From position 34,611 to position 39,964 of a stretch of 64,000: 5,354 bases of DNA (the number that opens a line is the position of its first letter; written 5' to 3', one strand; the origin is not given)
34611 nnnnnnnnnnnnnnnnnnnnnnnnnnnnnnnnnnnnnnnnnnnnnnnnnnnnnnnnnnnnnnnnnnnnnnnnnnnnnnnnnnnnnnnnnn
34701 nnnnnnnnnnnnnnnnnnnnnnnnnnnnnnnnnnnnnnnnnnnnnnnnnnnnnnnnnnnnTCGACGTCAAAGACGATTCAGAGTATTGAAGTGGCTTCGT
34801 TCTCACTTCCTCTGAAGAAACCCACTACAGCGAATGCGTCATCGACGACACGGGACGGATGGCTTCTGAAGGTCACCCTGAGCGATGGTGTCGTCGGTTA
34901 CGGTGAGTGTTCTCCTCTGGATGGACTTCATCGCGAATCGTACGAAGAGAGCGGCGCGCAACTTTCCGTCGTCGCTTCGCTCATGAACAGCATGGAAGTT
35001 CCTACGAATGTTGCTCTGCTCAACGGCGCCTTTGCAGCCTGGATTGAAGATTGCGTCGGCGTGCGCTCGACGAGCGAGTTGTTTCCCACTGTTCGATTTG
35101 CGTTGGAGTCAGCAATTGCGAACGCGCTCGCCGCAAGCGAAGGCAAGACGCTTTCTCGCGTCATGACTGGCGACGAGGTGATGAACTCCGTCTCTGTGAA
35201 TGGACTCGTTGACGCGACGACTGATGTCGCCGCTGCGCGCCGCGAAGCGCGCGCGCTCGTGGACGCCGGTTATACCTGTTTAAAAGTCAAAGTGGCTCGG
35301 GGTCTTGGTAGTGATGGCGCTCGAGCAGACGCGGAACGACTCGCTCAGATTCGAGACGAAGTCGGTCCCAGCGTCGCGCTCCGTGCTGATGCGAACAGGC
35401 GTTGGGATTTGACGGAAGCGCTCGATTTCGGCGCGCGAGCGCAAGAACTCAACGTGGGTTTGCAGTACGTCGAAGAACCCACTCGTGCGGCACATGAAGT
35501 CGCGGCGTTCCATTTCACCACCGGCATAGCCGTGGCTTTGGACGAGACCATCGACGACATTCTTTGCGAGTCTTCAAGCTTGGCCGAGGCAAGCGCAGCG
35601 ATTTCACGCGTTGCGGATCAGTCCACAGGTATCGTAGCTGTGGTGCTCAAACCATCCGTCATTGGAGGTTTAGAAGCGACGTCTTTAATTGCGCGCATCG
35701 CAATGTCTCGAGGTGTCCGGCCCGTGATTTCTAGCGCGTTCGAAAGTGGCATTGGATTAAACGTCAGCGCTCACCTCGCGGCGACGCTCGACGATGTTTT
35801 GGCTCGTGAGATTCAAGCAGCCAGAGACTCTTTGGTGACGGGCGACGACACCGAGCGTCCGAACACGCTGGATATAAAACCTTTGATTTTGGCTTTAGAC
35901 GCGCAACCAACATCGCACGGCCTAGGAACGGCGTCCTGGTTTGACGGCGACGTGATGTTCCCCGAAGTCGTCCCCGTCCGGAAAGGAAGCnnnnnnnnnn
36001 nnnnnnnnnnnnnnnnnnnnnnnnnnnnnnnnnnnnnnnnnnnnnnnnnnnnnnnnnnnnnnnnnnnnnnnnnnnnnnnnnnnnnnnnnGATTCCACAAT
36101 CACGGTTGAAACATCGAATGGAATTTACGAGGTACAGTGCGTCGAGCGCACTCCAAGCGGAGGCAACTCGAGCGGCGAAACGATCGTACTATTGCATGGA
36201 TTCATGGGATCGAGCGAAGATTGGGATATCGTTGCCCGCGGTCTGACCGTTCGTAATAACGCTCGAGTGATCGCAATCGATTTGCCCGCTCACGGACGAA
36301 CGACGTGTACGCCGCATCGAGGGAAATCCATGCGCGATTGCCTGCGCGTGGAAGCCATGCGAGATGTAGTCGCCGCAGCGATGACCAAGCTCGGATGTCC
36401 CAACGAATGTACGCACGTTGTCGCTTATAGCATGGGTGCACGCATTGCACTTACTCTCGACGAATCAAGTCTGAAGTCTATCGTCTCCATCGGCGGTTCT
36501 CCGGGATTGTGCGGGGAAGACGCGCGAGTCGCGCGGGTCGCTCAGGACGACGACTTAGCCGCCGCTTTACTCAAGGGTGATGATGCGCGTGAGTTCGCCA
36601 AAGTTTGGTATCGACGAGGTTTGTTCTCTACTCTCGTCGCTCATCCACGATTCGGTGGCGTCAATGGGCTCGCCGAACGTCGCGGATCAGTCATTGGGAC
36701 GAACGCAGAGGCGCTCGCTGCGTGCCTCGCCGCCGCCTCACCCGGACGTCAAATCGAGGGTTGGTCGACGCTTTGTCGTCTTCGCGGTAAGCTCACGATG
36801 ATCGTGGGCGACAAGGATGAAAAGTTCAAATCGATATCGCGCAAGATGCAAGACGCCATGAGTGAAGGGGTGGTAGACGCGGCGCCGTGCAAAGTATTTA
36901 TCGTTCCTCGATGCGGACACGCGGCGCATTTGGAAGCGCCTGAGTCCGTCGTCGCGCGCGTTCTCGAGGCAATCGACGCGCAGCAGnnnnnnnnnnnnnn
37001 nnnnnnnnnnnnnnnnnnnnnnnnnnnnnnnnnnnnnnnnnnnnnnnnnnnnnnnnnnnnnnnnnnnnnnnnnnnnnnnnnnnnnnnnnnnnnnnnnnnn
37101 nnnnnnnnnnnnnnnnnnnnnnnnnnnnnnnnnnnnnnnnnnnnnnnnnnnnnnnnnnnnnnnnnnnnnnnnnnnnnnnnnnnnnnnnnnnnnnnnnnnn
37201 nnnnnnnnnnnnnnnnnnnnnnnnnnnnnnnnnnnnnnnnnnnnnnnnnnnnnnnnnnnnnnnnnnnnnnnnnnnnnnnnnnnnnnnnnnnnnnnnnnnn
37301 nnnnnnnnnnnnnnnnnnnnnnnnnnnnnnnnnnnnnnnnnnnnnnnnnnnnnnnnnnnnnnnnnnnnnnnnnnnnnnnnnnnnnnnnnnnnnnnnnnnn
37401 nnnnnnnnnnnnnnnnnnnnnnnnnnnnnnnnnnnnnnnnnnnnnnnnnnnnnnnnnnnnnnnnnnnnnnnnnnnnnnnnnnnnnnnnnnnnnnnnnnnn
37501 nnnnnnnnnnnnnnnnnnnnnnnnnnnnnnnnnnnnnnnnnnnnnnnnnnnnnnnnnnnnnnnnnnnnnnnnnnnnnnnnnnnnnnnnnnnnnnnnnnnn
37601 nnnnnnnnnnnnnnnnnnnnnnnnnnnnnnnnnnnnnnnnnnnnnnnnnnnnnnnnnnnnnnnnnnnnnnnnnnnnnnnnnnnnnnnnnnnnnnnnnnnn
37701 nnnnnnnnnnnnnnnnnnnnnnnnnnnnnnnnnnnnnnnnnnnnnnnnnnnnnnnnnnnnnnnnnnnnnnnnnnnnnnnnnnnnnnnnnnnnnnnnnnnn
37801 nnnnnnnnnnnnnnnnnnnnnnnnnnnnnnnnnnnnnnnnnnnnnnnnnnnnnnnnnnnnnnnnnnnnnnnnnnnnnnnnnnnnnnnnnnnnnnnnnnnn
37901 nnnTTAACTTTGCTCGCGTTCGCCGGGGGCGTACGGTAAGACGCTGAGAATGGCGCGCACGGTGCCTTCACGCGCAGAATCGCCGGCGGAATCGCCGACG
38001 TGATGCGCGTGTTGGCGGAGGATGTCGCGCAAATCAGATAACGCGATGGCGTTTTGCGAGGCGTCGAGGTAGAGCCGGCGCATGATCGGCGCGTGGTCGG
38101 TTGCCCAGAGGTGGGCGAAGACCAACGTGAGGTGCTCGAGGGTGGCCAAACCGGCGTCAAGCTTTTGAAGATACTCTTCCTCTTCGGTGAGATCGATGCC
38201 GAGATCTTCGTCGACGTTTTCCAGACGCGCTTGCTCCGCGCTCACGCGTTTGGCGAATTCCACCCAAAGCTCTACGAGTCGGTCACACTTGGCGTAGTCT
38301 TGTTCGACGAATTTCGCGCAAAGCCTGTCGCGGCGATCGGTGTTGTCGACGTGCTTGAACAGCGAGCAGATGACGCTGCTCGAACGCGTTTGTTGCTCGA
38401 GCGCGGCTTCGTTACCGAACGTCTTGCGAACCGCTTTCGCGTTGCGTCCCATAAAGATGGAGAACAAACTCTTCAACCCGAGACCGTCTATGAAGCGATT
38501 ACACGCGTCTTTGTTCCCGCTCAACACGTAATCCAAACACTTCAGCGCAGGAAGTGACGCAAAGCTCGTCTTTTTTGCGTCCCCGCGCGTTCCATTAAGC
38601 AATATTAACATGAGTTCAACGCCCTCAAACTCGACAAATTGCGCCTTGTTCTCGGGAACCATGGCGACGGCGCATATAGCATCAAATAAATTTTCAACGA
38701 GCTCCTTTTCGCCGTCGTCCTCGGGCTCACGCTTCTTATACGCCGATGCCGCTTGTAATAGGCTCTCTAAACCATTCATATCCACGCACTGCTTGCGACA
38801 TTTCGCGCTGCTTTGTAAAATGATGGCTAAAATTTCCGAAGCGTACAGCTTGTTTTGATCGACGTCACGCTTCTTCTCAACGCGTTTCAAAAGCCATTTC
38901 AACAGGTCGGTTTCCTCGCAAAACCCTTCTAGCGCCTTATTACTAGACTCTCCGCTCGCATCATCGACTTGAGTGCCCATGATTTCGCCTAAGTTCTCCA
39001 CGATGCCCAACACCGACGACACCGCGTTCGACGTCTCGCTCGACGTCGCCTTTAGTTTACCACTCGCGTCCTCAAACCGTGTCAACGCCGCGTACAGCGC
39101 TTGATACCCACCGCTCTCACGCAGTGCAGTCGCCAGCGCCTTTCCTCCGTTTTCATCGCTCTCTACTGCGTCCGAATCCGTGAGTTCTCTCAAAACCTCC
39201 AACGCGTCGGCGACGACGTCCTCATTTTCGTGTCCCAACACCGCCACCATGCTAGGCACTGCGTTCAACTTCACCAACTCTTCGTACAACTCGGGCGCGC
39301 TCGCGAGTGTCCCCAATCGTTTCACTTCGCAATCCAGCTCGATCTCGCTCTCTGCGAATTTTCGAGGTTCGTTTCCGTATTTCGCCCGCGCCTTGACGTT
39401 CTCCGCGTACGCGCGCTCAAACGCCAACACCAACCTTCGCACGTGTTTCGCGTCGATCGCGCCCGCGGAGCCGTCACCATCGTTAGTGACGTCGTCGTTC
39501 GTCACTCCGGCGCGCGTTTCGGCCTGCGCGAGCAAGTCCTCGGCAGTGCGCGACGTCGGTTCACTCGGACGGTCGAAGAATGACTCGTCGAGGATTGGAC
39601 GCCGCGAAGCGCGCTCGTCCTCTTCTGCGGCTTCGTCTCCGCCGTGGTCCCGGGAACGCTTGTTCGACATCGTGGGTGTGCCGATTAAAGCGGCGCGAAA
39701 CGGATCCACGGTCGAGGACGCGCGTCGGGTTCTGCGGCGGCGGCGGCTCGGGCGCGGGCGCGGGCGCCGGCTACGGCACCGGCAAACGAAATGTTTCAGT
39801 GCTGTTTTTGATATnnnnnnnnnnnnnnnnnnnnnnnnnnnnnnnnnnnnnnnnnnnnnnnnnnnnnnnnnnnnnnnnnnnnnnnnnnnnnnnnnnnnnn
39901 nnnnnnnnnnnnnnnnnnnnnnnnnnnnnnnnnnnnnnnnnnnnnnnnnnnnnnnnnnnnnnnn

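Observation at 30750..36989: Intact single-ORF PHYLLO fusion with a complete MenF module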

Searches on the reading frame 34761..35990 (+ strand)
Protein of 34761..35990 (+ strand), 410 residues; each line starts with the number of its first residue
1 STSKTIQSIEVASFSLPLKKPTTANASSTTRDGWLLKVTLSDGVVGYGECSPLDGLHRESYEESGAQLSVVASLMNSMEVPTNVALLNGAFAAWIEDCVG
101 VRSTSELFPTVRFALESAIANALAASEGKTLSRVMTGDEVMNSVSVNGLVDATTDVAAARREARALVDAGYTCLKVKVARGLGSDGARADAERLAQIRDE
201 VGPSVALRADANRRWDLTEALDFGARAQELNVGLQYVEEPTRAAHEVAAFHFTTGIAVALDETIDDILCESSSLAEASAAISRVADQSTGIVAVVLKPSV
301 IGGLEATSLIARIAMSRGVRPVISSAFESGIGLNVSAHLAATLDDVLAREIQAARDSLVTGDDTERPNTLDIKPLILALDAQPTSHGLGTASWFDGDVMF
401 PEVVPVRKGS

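Call 16: search_solved_structures(query=window:34761-35990:+, show_alignments=3, max_evalue=0.00001)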
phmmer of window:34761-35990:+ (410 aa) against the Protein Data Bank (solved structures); distinct sequences matched with E-value up to 0.00001: 38.
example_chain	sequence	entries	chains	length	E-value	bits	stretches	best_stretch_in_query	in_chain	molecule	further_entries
2pge_A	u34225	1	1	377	4.9e-18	69.2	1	16-342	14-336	MenC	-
1jpm_A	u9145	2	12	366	3.2e-16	63.2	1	8-347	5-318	L-Ala-D/L-Glu Epimerase | similar to chloromuconate cycloisomerase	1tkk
3gc2_A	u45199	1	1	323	7.3e-15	58.8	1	199-343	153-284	o-succinylbenzoate synthase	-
1fhv_A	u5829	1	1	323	5.3e-14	55.9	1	199-343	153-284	O-SUCCINYLBENZOATE SYNTHASE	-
1r6w_A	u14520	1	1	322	7.7e-14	55.4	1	199-343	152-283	o-Succinylbenzoate Synthase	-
1fhu_A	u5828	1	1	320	8.4e-14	55.3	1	199-343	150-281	O-SUCCINYLBENZOATE SYNTHASE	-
2ofj_A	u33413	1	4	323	3.8e-13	53.1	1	199-343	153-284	O-succinylbenzoate synthase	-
3i4k_A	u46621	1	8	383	7.2e-13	52.2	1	4-343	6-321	Muconate lactonizing enzyme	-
2opj_A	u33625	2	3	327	6.5e-12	49.1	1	150-345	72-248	O-succinylbenzoate-CoA synthase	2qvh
3jva_A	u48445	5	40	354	5.8e-11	45.9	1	6-376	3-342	Dipeptide Epimerase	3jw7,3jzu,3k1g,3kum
2muc_A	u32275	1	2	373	2.8e-10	43.7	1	2-345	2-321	PROTEIN (MUCONATE CYCLOISOMERASE)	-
1muc_A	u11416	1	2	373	3.2e-10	43.5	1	2-344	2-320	MUCONATE LACTONIZING ENZYME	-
3q45_A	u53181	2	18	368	1e-09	41.8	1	8-341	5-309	Mandelate racemase/muconate lactonizing enzyme family; possible chloromuconate cycloisomer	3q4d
1f9c_A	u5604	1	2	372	1.3e-09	41.5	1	3-344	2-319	PROTEIN (MUCONATE CYCLOISOMERASE I)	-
1bkh_A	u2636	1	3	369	1.3e-09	41.5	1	14-344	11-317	MUCONATE LACTONIZING ENZYME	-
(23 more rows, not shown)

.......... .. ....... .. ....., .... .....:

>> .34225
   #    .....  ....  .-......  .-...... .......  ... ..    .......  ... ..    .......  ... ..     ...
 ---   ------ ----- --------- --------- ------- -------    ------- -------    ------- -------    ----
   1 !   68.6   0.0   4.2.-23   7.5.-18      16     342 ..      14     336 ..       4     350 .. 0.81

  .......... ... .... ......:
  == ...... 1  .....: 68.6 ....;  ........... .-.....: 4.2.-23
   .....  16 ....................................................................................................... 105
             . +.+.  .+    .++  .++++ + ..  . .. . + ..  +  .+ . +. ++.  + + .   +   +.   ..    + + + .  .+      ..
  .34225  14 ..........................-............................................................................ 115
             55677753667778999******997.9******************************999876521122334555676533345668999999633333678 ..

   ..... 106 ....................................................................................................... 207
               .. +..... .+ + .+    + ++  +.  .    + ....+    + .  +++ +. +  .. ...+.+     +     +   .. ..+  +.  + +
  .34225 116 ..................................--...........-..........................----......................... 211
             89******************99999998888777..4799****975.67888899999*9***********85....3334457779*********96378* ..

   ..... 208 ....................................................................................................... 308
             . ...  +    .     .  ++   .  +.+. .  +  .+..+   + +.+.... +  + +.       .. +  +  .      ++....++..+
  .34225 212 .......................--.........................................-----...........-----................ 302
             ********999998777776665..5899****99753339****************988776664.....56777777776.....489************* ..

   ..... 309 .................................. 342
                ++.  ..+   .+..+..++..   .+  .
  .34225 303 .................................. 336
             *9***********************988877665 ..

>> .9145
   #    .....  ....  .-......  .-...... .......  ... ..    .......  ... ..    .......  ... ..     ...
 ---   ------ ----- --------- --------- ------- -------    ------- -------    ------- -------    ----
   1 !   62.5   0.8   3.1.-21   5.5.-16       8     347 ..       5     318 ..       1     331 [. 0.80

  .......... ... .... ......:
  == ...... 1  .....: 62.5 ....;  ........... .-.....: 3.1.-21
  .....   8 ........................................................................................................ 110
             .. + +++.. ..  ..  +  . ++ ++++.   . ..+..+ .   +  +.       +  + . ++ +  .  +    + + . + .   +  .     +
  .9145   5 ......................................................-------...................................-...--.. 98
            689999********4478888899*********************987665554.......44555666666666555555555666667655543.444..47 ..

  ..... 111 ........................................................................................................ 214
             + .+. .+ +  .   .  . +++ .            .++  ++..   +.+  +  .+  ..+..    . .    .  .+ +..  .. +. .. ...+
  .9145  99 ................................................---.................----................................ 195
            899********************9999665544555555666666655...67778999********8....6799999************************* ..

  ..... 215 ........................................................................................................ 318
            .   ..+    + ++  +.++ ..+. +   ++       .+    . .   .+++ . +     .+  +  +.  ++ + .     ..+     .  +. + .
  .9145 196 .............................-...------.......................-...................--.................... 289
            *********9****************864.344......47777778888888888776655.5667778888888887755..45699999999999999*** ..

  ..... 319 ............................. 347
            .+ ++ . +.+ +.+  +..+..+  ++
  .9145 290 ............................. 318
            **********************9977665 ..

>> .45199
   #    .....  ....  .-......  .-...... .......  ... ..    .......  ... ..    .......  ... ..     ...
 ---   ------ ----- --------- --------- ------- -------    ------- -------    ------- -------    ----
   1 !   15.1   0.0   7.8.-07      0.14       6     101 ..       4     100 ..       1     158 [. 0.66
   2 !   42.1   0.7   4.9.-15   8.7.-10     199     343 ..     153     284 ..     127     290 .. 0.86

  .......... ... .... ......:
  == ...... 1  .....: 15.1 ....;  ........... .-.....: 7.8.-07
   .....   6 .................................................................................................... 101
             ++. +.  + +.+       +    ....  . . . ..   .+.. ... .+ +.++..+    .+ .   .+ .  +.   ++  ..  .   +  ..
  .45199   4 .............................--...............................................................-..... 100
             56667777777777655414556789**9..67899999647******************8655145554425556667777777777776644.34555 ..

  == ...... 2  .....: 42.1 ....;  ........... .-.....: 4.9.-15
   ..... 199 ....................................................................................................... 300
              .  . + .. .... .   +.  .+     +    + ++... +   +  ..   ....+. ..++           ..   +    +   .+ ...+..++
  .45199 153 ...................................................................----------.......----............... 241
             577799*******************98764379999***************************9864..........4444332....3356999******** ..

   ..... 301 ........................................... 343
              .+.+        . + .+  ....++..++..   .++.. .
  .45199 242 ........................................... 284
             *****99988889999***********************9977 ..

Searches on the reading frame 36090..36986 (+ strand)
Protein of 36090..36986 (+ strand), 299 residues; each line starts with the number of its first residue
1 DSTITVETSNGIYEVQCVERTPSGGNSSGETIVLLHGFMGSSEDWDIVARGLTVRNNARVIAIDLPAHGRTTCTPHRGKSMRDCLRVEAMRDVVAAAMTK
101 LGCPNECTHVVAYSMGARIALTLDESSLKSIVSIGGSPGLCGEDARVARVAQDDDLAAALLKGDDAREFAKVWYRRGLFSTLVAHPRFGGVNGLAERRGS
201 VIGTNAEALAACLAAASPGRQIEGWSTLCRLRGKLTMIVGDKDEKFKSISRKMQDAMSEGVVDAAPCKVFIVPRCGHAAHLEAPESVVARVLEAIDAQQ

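Call 17: search_solved_structures(query=window:36090-36986:+, show_alignments=3, max_evalue=0.00001)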
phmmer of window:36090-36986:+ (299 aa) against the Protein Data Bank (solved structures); distinct sequences matched with E-value up to 0.00001: 13.
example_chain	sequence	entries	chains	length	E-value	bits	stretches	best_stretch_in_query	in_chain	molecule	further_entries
4myd_A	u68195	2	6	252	2.4e-11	46.6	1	31-293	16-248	2-succinyl-6-hydroxy-2,4-cyclohexadiene-1-carboxylate synthase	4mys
4mxd_A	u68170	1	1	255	2.5e-11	46.5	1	31-293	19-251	2-succinyl-6-hydroxy-2,4-cyclohexadiene-1-carboxylate synthase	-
4gdm_A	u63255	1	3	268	2.8e-11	46.3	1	31-293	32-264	2-succinyl-6-hydroxy-2,4-cyclohexadiene-1-carboxylate synthase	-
4geg_A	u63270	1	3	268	9.8e-11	44.5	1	31-293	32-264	2-succinyl-6-hydroxy-2,4-cyclohexadiene-1-carboxylate synthase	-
4gec_A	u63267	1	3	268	1.6e-10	43.8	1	31-293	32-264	2-succinyl-6-hydroxy-2,4-cyclohexadiene-1-carboxylate synthase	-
1r3d_A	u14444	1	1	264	9.6e-10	41.3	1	31-253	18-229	conserved hypothetical protein VC1974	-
2xmz_A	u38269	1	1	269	1.3e-09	40.9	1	28-289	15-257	HYDROLASE, ALPHA/BETA HYDROLASE FOLD FAMILY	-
3c5v_A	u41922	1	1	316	9.7e-08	34.7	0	26-128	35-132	Protein phosphatase methylesterase 1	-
3c5w_P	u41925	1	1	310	2.2e-07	33.5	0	26-128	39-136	PP2A-specific methylesterase PME-1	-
7dq9_A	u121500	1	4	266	3e-07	33.1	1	29-138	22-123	Predicted hydrolases or acyltransferases (Alpha/beta hydrolase superfamily)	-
7soy_P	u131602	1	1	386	3.7e-07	32.8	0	26-128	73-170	Protein phosphatase methylesterase 1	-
21dl_A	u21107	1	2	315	9.7e-07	31.4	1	26-293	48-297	RPA1511_5221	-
4opm_A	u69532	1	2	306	2e-06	30.4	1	23-122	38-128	Lipase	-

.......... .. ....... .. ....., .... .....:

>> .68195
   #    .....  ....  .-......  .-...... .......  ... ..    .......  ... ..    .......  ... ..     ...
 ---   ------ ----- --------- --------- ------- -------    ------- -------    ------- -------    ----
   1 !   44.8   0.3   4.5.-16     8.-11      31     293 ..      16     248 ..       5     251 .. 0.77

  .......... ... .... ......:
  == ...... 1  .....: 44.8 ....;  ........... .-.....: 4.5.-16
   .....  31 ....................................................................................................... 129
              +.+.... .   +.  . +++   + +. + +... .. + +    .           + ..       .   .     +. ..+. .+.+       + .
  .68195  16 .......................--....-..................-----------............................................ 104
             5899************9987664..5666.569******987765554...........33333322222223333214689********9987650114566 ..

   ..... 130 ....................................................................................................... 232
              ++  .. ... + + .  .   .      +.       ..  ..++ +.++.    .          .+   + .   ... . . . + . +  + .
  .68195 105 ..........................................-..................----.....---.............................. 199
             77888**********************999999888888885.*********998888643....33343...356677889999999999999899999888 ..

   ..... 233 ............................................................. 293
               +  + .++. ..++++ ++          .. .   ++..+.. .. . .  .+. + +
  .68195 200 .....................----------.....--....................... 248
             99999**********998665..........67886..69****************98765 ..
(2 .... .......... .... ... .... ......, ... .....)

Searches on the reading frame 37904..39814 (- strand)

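Call 24: search_protein_families(library=pfam, proteins=[window:37904-39814:-], max_evalue=0.0001)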
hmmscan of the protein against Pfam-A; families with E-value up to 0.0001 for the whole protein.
window:37904-39814:- (636 aa): 2 families
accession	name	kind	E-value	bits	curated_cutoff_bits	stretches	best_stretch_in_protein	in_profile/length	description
PF08216.17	CTNNBL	-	2.2e-127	425.8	27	1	115-599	14-473/474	Catenin-beta-like, Arm-motif containing nuclear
PF24768.1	ARM_ARMC5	-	1.3e-05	25.2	79.9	0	302-410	154-255/289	ARMC5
